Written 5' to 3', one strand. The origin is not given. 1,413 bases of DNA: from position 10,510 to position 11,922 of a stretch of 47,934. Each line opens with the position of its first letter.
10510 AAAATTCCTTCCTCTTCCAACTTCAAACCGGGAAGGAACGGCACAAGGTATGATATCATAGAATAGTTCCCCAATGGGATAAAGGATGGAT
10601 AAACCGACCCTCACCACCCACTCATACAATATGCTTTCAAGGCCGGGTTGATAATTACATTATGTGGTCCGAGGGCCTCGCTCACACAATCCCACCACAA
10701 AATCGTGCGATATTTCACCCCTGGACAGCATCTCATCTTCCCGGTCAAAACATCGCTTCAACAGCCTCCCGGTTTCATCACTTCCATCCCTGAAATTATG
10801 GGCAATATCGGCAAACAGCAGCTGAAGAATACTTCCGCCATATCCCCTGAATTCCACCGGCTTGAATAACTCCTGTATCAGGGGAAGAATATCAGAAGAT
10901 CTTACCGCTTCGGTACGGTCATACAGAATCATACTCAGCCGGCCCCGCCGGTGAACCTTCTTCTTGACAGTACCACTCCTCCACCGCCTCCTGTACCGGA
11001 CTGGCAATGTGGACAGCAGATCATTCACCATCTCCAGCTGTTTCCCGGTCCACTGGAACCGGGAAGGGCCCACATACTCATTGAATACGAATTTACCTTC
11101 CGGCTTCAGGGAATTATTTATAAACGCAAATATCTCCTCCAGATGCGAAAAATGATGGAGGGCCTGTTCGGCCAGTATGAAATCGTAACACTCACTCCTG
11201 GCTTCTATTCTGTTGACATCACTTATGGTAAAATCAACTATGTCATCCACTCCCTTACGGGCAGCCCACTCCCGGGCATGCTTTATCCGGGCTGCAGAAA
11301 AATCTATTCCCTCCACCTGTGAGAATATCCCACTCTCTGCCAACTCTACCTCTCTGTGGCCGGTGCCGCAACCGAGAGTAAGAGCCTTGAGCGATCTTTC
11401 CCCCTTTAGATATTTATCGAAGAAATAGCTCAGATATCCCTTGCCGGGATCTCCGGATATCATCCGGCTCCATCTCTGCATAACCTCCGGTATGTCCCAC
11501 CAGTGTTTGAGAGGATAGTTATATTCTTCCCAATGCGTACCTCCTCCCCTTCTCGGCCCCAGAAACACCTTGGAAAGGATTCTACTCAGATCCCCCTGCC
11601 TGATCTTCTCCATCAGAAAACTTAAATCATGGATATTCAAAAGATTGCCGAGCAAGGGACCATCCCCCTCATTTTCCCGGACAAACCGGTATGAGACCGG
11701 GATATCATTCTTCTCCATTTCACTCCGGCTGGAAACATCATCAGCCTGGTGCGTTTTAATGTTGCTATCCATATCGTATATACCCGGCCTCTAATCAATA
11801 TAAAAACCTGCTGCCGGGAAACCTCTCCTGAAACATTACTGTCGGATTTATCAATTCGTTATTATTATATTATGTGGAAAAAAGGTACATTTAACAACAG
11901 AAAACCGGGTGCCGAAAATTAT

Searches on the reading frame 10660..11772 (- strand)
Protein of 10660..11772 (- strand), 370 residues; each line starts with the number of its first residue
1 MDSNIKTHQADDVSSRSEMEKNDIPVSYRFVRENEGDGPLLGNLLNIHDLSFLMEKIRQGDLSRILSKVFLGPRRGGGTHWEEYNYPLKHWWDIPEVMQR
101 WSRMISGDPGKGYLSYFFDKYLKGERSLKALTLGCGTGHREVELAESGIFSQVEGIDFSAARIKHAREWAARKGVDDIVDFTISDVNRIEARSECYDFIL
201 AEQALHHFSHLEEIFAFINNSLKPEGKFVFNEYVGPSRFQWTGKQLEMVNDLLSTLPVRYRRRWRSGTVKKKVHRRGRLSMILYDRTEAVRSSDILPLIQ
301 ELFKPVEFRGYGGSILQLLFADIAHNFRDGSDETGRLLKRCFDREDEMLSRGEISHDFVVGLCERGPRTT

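Call 3: search_protein_families(library=pfam, proteins=[window:10660-11772:-], max_evalue=0.01)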
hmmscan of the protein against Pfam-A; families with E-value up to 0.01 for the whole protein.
window:10660-11772:- (370 aa): 11 families
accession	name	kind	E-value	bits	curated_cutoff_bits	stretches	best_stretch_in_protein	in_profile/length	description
PF13847.12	Methyltransf_31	-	1.2e-17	64.4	27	1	128-238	5-117/145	Methyltransferase domain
PF08241.18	Methyltransf_11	-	6.3e-16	59.2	21.2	1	131-230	1-95/95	Methyltransferase domain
PF13649.12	Methyltransf_25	-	6e-15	56.2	27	1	131-226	2-97/97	Methyltransferase domain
PF13489.12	Methyltransf_23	-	1.4e-12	48.1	27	1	124-234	20-120/164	Methyltransferase domain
PF08242.18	Methyltransf_12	-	2.7e-12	47.7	30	1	131-228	1-98/98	Methyltransferase domain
PF01209.24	Ubie_methyltran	-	4e-06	26.8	20.1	1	120-233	41-154/233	ubiE/COQ5 methyltransferase family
PF05175.20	MTS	-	0.00018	21.6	23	1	120-229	25-137/170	Methyltransferase small domain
PF03848.20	TehB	-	0.00035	20.5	20.4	1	128-220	32-119/193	Tellurite resistance protein TehB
PF02353.26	CMAS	-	0.00063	19.6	27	1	129-237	65-171/273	Mycolic acid cyclopropane synthetase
PF20922.3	Anamorsin_N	-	0.0026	17.9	27.1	1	174-256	29-111/163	Anamorsin, N-terminal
PF05724.17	TPMT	-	0.0083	16.2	26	0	112-205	24-114/218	Thiopurine S-methyltransferase (TPMT)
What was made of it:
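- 10660..11772 (-): Class-I SAM methyltransferase, 370 aa. A recurrent upstream member of the cassette in related loci. Pfam Methyltransf_31/11/25 (call 3).
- Checked: A 370-aa class-I SAM methyltransferase lies upstream at 10660..11772 (-) (call 3).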

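Call 4: search_protein_families(library=ncbifam, proteins=[window:10660-11772:-], max_evalue=0.01)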
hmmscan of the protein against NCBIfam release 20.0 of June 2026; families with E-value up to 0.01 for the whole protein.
window:10660-11772:- (370 aa): 37 families (the best 25 are shown)
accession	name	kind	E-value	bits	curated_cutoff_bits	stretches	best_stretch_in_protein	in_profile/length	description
TIGR01983.1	UbiG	equivalog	1.7e-12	47.2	102.95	1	127-230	50-151/228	bifunctional 2-polyprenyl-6-hydroxyphenol methylase/3-demethylubiquinol 3-O-methyltransferase UbiG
NF043040.1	corrin_prot_MT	hypoth_equivalog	2e-11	43.7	180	1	129-239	44-156/216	corrinoid protein-associated methyltransferase CpaM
TIGR02072.1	BioC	equivalog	9.4e-11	42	184.95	1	127-234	35-136/244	malonyl-ACP O-methyltransferase BioC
TIGR04345.1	ovoA_Cterm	equivalog_domain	9.7e-11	41.6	170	1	120-170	35-83/242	putative 4-mercaptohistidine N1-methyltransferase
TIGR02021.1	BchM-ChlM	equivalog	1.6e-09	37.5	158.9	1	119-210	50-133/218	magnesium protoporphyrin IX methyltransferase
NF040539.1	AST_met_ArsM_2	exception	3.5e-08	33.6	240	1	121-235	51-168/262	putative arsinothricin biosynthesis methyltransferase ArsM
NF001244.0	PRK00216.1-5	equivalog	5.7e-07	29.1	216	1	127-242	49-164/236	bifunctional demethylmenaquinone methyltransferase/2-methoxy-6-polyprenyl-1,4-benzoquinol methylase UbiE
NF004851.0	PRK06202.1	equivalog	6.9e-07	28.9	243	1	123-210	57-144/237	hypothetical protein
TIGR01934.1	MenG_MenH_UbiE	subfamily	6.4e-06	25.6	158.35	1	125-243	38-153/223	ubiquinone/menaquinone biosynthesis methyltransferase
NF053839.1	CPFASynBruc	equivalog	6.8e-06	25.3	600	1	126-230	174-276/410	cyclopropane fatty acid synthase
NF041536.1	ArsM_DUF2284_UU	exception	8.1e-06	24.4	575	1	129-233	79-183/459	arsenite methyltransferase/DUF2284 domain selenoprotein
NF052510.1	methyltran_MpqE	exception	1.4e-05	24.6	335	1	127-238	47-159/234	methyl-plastoquinone biosynthesis methyltransferase MpqE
NF008823.0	PRK11873.1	subfamily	1.7e-05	24.5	263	1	131-234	82-185/272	arsenite methyltransferase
NF045667.1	MTase_DVU1556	equivalog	1.8e-05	24.3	155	1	129-231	25-120/213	DVU_1556 family methyltransferase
NF008264.0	PRK11036.1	equivalog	2.1e-05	24.1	366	1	125-228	43-145/261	tRNA uridine 5-oxyacetic acid(34) methyltransferase CmoM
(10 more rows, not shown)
